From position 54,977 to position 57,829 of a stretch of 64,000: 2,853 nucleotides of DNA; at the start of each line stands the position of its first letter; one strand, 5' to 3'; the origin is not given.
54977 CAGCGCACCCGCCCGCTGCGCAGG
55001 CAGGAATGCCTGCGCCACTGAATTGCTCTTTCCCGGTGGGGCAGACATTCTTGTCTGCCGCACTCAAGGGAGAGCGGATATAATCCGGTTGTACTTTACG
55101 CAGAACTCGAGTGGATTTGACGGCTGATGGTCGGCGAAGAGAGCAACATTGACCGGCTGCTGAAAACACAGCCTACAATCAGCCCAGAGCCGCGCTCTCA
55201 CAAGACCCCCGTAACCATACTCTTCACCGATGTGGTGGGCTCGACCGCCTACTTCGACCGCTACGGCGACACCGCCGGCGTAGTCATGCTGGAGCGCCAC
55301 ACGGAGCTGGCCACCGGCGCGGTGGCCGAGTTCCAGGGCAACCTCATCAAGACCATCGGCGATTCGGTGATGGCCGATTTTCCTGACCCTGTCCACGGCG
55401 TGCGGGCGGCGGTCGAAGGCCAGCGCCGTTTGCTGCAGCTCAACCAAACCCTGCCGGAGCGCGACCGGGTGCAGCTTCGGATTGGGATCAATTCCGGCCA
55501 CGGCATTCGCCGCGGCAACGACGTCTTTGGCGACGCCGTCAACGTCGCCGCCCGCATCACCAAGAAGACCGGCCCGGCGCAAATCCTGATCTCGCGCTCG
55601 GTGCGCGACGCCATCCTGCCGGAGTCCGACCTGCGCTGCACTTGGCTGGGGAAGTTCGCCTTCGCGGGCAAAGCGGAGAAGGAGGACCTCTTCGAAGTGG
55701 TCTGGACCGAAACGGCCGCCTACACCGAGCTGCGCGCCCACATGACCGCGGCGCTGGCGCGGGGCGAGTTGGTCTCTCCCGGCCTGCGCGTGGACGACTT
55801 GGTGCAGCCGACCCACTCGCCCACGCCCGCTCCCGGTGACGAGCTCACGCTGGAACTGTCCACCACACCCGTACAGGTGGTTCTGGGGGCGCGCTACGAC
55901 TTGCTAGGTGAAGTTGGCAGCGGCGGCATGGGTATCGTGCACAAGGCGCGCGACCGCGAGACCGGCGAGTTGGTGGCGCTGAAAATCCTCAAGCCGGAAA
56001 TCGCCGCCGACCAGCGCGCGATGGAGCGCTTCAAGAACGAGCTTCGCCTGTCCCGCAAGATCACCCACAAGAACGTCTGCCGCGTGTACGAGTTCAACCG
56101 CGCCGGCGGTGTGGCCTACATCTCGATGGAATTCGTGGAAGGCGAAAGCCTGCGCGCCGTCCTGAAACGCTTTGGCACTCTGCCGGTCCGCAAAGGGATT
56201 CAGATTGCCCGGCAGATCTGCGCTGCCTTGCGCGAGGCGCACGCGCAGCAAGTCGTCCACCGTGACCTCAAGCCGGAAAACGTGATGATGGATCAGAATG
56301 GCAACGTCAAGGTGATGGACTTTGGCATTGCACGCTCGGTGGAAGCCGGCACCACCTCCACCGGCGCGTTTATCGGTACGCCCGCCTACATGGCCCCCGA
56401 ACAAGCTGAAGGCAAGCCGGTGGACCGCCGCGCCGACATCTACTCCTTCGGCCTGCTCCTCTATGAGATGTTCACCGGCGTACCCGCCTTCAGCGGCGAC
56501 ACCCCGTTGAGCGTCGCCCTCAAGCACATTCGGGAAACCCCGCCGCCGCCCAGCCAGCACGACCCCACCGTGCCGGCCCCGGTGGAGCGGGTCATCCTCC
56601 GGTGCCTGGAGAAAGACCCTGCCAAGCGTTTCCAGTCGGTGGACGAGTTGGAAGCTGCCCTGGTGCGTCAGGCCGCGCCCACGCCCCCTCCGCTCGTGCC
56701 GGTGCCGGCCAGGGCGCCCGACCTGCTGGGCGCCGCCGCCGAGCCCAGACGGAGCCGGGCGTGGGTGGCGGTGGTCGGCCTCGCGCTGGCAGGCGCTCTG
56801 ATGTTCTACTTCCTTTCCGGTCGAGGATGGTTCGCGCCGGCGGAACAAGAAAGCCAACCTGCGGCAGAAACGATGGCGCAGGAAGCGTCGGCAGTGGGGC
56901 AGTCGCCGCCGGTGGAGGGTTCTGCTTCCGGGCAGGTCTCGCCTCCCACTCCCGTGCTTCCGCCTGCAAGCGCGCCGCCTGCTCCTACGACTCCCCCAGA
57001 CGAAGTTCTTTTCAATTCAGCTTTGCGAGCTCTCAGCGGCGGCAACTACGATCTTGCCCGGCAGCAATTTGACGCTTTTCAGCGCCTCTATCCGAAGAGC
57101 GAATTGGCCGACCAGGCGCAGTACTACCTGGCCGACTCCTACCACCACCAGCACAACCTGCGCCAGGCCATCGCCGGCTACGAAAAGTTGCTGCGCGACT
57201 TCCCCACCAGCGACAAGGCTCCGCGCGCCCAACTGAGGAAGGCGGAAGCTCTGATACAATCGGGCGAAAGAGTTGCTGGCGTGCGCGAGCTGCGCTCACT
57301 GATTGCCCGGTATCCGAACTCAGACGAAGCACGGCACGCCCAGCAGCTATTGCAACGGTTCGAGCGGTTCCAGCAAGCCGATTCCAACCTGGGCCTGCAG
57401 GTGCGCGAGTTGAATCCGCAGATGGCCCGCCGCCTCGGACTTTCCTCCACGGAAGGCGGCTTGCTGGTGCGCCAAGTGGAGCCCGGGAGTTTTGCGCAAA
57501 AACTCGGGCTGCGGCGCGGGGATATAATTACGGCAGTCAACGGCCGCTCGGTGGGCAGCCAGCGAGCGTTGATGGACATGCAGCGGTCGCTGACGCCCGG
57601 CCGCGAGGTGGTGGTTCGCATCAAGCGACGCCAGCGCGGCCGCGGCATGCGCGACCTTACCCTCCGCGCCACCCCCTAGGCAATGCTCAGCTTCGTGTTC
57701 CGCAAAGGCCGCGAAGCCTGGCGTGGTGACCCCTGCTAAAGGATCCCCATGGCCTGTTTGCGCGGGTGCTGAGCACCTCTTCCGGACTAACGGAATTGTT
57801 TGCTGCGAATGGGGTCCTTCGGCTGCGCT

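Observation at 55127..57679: One-chain receptor: adenylate cyclase + Ser/Thr kinase inside, CpoB-like TPR + PDZ outside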

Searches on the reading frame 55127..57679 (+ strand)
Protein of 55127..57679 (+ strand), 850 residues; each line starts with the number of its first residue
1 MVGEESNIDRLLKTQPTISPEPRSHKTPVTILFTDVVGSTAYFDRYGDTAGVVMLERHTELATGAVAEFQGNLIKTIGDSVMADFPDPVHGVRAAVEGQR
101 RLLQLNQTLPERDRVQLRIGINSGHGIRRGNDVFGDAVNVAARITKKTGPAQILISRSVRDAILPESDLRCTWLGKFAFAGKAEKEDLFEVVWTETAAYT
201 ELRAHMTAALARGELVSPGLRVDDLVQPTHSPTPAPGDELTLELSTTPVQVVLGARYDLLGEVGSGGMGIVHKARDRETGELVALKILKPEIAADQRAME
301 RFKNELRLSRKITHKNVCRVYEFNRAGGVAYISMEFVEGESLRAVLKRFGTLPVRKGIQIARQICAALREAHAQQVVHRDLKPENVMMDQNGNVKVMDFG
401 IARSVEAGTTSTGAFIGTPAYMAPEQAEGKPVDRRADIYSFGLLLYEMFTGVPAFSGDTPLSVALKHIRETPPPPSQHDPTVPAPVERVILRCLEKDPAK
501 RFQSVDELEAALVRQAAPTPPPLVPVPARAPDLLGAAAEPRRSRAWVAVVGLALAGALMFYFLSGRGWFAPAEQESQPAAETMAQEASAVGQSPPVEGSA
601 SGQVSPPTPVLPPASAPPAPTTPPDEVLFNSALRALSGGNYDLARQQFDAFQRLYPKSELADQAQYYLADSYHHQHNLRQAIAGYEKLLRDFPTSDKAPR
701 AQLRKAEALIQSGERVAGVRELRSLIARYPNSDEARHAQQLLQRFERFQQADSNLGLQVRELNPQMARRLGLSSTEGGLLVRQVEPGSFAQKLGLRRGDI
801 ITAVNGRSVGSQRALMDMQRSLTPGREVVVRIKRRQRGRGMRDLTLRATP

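Call 3: search_protein_families(library=pfam, proteins=[window:55127-57679:+], max_evalue=0.01)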
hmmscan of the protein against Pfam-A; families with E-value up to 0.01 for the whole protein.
window:55127-57679:+ (850 aa): 20 families
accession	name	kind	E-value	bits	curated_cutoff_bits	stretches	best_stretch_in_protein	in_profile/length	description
PF00069.31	Pkinase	-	7.9e-57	193.1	31.7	1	257-503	1-253/263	Protein kinase domain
PF07714.23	PK_Tyr_Ser-Thr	-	3.3e-38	131.9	23.1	1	261-502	5-249/258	Protein tyrosine and serine/threonine kinase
PF00211.25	Guanylate_cyc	-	1.6e-14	54.3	21.9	1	26-185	6-176/183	Adenylate and Guanylate cyclase catalytic domain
PF13525.12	YfiO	-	1.6e-12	48.1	25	1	625-743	5-134/203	Outer membrane lipoprotein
PF13174.12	TPR_6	-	6.8e-12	45.6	26.3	1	663-695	1-33/33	Tetratricopeptide repeat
PF17820.7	PDZ_6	-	7e-10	38.9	27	1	781-834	2-54/54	PDZ domain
PF13180.12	PDZ_2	-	1.2e-09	38.8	27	1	755-836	3-71/80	PDZ domain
PF03109.22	ABC1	-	6.2e-09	35.8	22.9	1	328-407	141-219/244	ABC1 atypical kinase-like domain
PF13428.12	TPR_14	-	5.5e-08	33.2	23.5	0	699-738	1-40/44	Tetratricopeptide repeat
PF00595.29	PDZ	-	1.2e-07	32.4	23.2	1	753-825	10-72/81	PDZ domain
PF13512.12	TPR_18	-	4e-07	30.7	21.9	1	624-697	9-82/145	Tetratricopeptide repeat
PF07719.23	TPR_2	-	3.8e-05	23.9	27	0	664-694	3-33/34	Tetratricopeptide repeat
PF13432.12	TPR_16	-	6.4e-05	23.8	32.7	1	632-695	4-64/65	Tetratricopeptide repeat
PF06293.20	Kdo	-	0.00038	20.4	21.3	1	329-399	91-166/207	Lipopolysaccharide kinase (Kdo/WaaP) family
PF19974.5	TCAD9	-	0.0005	19.8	40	1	237-399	159-321/429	Ternary complex associated domain 9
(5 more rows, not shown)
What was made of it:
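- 55202..55681 (+): Class III adenylyl cyclase catalytic domain (aa 26-185), cytoplasmic. PF00211 at 54.3 bits (call 3).
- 55895..56635 (+): Hanks-type Ser/Thr kinase domain (aa 257-503), cytoplasmic. PF00069 at 193 bits (call 3).
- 57389..57634 (+): HtrA-type PDZ domain (aa 755-836), periplasmic; an LGL motif (aa 753-755) sits where the peptide-binding loop is expected. PDZ_6 and PDZ_2 score above their cut-offs (call 3).
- On Class III adenylyl cyclase (PF00211): 54.3 bits against 21.9 (call 3).
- On HtrA-family PDZ: PDZ_6 at 38.9 against 27; PDZ_2 at 38.8 against 27 (call 3).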

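Call 4: search_protein_families(library=ncbifam, proteins=[window:55127-57679:+], max_evalue=0.01)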
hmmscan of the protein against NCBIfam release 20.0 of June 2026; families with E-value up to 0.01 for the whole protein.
window:55127-57679:+ (850 aa): 42 families (the best 25 are shown)
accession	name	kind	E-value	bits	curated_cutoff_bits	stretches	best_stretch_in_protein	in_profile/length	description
NF033483.0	PknB_PASTA_kin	equivalog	2.3e-103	347.2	450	1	251-518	3-271/563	Stk1 family PASTA domain-containing Ser/Thr kinase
NF052427.1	StpK7MSMEG_1200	equivalog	1.5e-59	202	900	1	256-585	8-337/601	serine/threonine protein kinase StpK7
NF047741.1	antiphage_MADS6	equivalog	3.9e-50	171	460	2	353-519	297-464/612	methylation-associated defense system protein kinase MAD6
NF009651.0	PRK13184.1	equivalog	2.4e-43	148.3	839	1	256-512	3-287/932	serine/threonine-protein kinase PknD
TIGR03903.1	TOMM_kin_cyc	equivalog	1.1e-42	146.1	705.75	1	278-508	1-240/1267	TOMM system kinase/cyclase fusion protein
NF038150.1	lanthi_synth_IV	equivalog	2.7e-37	128.6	650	1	221-527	155-460/851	class IV lanthionine synthetase LanL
NF053615.1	SerThrKinAfsKStmc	equivalog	6.3e-34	117.7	1300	1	257-510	15-262/809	protein serine/threonine kinase AfsK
TIGR02795.1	tol_pal_ybgF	equivalog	2.5e-24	86.1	90.1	1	628-740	5-117/119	tol-pal system protein YbgF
NF038151.1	lanthi_synth_III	equivalog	4.2e-20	71.8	575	1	269-452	234-426/833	class III lanthionine synthetase LanKC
NF033442.0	BREX_PglW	equivalog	3.7e-19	68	990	1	253-511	510-765/1391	BREX system serine/threonine kinase PglW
NF058673.1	LipAdnlyCyLipJMY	equivalog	1.8e-17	63.2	800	1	29-163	296-422/449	bifunctional lipase/adenylate cyclase LipJ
NF043056.1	T4SS_LegK1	equivalog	1.4e-16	60.2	550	1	285-448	108-283/516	Dot/Icm T4SS effector kinase LegK1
TIGR03302.1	OM_YfiO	subfamily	3.6e-16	59.4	81.4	1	622-743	30-159/239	outer membrane protein assembly factor BamD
TIGR02037.1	degP_htrA_DO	subfamily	2.5e-14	53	416.2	1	742-837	227-319/434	Do family serine endopeptidase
TIGR03724.2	arch_bud32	equivalog_domain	2.2e-09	37.1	125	1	299-404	37-133/193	KEOPS complex kinase/ATPase Bud32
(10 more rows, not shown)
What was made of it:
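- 55895..56635 (+): The PknB-type model NF033483 scores 347 bits (call 4).
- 56996..57364 (+): CpoB/YbgF-type TPR domain (aa 624-746): seven helices, periplasmic, exists in two versions among orthologues. TIGR02795 at 86.1 bits (call 4).
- On BamD/YfiO (TIGR03302): 59.4 bits against 81.4 (call 4).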
